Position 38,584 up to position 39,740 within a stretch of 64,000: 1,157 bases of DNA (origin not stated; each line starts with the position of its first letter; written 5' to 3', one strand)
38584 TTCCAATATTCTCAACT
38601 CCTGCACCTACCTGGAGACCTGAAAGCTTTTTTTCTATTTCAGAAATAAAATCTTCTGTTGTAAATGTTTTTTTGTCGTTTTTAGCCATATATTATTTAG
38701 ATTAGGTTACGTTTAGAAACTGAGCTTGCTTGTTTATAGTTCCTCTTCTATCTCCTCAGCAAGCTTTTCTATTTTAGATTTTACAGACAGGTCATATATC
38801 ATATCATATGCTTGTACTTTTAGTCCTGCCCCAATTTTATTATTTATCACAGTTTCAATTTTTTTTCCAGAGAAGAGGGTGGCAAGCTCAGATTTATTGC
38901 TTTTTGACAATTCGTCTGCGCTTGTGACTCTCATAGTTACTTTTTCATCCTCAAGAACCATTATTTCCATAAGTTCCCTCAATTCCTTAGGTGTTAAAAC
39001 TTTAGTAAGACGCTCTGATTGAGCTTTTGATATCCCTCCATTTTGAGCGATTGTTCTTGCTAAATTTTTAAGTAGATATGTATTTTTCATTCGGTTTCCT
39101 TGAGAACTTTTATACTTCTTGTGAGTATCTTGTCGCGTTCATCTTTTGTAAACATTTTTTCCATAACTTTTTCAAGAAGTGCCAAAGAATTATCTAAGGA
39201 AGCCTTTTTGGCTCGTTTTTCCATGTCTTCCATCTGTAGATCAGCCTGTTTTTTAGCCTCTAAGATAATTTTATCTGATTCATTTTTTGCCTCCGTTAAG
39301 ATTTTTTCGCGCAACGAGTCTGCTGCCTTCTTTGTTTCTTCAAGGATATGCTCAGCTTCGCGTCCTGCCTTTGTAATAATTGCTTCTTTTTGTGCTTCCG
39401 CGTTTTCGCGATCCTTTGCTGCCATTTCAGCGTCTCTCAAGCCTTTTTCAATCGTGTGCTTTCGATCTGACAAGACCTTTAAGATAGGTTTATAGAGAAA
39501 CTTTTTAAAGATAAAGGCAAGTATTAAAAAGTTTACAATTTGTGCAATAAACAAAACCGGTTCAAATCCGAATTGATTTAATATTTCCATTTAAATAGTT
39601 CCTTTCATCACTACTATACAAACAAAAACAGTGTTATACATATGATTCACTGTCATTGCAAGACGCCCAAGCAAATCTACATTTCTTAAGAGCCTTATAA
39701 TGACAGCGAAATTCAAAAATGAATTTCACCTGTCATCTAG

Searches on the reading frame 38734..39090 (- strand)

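Call 44: search_protein_families(library=pfam, proteins=[window:38734-39090:-], max_evalue=0.0001)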
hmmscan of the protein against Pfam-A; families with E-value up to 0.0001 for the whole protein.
window:38734-39090:- (118 aa): 1 family
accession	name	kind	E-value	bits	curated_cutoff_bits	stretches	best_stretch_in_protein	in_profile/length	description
PF00213.23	OSCP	-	9.9e-10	39.2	22.3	1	35-113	87-171/172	ATP synthase delta (OSCP) subunit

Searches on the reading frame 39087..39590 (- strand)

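Call 44: search_protein_families(library=pfam, proteins=[window:39087-39590:-], max_evalue=0.0001)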
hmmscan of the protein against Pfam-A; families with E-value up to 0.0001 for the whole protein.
window:39087-39590:- (167 aa): 1 family
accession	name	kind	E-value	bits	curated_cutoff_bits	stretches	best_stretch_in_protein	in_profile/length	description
PF00430.23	ATP-synt_B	-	4.2e-18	66.1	28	1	14-143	2-131/132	ATP synthase B/B' CF(0)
